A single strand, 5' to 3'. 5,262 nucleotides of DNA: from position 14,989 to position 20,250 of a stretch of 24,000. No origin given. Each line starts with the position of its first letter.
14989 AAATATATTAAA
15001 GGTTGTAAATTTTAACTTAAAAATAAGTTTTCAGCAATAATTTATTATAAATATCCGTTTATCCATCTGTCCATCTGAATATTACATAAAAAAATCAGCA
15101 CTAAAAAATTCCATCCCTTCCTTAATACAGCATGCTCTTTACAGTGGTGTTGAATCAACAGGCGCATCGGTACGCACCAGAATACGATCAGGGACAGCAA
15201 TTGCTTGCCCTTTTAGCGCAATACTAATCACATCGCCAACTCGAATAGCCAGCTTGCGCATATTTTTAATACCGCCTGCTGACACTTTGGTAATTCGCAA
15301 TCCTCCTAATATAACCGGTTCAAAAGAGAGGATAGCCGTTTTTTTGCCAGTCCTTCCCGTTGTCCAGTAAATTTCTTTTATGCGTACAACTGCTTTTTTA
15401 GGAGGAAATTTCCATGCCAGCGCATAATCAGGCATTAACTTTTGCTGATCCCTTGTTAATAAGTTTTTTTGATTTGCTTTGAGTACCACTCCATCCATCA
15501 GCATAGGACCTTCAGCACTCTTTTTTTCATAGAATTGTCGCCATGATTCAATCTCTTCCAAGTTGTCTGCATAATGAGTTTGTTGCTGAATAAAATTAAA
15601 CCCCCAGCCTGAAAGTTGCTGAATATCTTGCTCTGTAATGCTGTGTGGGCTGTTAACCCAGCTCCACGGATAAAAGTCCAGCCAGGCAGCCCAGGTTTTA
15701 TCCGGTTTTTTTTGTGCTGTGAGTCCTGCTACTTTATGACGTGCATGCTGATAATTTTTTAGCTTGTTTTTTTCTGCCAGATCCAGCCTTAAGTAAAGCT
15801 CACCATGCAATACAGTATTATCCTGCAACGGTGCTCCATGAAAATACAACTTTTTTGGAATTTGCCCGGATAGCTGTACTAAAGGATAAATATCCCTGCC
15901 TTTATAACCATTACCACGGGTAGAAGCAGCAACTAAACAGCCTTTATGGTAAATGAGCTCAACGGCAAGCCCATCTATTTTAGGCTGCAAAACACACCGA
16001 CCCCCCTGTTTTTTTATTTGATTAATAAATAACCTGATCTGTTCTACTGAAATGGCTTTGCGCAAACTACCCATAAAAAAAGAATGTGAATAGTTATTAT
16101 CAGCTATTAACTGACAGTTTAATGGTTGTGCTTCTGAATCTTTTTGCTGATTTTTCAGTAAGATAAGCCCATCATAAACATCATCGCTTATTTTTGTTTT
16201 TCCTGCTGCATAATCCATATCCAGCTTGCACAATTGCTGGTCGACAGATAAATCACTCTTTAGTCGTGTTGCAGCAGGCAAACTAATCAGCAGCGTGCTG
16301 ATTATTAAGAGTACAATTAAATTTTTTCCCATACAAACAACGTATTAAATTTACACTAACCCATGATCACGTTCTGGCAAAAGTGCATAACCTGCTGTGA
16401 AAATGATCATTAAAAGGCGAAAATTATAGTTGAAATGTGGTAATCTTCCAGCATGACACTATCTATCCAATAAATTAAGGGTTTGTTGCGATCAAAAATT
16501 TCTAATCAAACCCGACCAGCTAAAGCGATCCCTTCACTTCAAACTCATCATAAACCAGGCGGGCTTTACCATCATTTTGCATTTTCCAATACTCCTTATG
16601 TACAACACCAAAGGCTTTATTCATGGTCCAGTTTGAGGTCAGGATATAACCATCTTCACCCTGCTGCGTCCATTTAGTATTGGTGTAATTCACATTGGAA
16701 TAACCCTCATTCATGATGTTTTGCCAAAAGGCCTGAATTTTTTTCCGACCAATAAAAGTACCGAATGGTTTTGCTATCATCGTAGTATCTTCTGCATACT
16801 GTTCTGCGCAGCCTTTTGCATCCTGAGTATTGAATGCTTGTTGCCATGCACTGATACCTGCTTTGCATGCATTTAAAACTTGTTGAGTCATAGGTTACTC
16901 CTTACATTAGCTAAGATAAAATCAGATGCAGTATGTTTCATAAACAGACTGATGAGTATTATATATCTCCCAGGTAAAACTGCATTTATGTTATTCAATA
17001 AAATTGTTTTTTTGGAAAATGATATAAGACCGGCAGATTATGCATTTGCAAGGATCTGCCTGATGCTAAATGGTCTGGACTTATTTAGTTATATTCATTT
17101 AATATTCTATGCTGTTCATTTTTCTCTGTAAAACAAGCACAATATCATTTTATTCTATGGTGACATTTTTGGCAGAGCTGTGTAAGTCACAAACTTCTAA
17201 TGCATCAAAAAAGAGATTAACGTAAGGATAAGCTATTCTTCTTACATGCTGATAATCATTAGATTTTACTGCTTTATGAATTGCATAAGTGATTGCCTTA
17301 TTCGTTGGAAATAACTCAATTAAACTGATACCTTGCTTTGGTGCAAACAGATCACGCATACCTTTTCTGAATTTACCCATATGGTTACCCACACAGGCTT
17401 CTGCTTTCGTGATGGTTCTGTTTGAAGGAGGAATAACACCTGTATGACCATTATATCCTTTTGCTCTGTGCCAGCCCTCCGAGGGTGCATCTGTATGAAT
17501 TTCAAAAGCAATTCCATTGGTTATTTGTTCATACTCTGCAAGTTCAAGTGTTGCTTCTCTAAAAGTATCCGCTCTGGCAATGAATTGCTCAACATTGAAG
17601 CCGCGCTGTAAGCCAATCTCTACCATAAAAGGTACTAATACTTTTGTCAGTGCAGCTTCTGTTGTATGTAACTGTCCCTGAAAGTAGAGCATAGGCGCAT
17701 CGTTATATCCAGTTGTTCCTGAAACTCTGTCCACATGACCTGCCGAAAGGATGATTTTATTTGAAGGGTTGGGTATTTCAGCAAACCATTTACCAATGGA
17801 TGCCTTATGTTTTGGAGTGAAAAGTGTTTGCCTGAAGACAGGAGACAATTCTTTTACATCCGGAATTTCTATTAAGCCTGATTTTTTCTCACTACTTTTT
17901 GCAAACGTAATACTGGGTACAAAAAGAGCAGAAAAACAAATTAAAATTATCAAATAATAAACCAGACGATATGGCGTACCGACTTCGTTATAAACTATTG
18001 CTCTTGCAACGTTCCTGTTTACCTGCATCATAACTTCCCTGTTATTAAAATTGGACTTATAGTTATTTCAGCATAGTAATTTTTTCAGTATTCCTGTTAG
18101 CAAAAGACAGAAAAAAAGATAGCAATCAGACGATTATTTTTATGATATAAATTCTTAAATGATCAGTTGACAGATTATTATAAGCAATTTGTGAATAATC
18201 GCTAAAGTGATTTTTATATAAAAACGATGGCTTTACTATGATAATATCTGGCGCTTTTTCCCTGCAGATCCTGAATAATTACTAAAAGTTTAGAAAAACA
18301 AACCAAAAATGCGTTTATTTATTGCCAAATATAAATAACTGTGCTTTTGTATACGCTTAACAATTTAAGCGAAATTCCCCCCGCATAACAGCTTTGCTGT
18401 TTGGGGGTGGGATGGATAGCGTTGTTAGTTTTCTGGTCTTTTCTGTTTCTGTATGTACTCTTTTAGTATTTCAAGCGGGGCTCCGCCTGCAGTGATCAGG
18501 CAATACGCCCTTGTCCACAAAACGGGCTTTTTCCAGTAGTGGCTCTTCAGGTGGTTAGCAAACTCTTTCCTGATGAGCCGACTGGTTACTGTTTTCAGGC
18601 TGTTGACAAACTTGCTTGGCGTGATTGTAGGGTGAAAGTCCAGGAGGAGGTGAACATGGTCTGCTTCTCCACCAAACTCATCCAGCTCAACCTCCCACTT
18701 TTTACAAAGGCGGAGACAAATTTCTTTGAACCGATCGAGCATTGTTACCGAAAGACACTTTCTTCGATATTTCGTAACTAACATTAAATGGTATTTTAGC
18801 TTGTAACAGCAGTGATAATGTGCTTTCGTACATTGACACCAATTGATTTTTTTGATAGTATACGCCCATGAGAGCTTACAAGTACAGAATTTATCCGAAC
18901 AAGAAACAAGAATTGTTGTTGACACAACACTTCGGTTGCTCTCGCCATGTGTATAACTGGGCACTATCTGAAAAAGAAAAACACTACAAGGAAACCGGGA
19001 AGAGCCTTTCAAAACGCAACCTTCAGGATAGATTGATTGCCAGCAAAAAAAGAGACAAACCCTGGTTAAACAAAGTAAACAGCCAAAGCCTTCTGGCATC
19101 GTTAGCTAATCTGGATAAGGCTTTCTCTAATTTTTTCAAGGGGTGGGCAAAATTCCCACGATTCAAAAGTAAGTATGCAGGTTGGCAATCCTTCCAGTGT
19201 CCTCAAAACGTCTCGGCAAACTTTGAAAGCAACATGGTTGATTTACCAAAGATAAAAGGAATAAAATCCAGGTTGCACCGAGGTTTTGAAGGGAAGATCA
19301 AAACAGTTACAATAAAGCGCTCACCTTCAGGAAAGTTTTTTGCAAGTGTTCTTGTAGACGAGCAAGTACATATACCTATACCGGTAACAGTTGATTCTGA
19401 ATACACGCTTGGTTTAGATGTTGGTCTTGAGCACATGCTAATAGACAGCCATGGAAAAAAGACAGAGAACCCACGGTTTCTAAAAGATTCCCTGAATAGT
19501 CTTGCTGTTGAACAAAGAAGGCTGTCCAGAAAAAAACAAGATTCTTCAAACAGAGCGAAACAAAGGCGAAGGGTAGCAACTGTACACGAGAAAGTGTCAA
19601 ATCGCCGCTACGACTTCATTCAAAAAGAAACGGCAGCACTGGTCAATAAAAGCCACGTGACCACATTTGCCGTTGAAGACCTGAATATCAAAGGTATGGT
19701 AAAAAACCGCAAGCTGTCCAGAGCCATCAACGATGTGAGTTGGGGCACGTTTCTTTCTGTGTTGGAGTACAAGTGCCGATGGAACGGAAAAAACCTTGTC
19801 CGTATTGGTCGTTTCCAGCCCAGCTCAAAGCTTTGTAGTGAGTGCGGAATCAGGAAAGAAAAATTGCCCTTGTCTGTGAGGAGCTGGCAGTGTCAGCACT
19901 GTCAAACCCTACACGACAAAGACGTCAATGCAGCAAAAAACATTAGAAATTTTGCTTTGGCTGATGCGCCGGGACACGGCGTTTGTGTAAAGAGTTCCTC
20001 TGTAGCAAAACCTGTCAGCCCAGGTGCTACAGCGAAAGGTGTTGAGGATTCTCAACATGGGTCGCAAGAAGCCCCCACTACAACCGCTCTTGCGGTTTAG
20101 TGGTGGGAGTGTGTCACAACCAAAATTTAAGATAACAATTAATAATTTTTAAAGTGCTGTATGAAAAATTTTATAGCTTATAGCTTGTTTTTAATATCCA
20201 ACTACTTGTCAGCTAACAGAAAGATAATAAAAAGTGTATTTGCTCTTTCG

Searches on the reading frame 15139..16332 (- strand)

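Call 15: search_protein_families(library=pfam, proteins=[window:15139-16332:-], max_evalue=0.01)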
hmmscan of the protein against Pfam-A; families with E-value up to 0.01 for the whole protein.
window:15139-16332:- (397 aa): 2 families
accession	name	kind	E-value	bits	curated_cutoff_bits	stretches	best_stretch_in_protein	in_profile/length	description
PF01653.23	DNA_ligase_aden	-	1.4e-30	107.1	27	1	80-312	6-253/253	NAD-dependent DNA ligase adenylation domain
PF03120.22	DNA_ligase_OB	-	2e-10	40.8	32.9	1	317-379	3-65/79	NAD-dependent DNA ligase OB-fold domain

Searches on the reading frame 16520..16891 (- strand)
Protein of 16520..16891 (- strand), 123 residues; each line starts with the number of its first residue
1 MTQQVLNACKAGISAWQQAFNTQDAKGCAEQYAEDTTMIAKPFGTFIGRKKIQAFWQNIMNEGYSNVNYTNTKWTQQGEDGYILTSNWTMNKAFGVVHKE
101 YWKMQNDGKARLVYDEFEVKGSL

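Call 15: search_protein_families(library=pfam, proteins=[window:16520-16891:-], max_evalue=0.01)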
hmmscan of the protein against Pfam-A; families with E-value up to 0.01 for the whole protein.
window:16520-16891:- (123 aa): 3 families
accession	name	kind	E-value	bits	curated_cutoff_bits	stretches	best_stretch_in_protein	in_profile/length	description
PF12680.13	SnoaL_2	-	7.5e-08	33.3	27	1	15-90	3-73/102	SnoaL-like domain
PF14534.12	DUF4440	-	3.1e-07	31.2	25.2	1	14-92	6-81/107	Domain of unknown function (DUF4440)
PF13474.12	SnoaL_3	-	0.0033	18.2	22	1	13-72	5-64/121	SnoaL-like domain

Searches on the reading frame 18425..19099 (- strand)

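Call 15: search_protein_families(library=pfam, proteins=[window:18425-19099:-], max_evalue=0.01)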
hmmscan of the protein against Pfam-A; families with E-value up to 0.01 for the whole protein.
window:18425-19099:- (224 aa): 1 family
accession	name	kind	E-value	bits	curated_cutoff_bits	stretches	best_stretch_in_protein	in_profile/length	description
PF01797.21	Y1_Tnp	-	7.9e-40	136.2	23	1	98-219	2-121/121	Transposase IS200 like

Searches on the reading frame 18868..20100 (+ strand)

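Call 15: search_protein_families(library=pfam, proteins=[window:18868-20100:+], max_evalue=0.01)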
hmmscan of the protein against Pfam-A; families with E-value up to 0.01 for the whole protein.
window:18868-20100:+ (410 aa): 3 families
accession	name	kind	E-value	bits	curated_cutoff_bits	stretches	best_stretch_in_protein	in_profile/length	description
PF01385.25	OrfB_IS605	-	4.9e-23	82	30.5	1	172-281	10-120/120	Probable transposase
PF07282.18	Cas12f1-like_TNB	-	2.9e-21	75.8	26.3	1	292-359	1-60/60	Cas12f1-like, TNB domain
PF12323.14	HTH_OrfB_IS605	-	1.8e-20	72.6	21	1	2-45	4-47/47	Helix-turn-helix domain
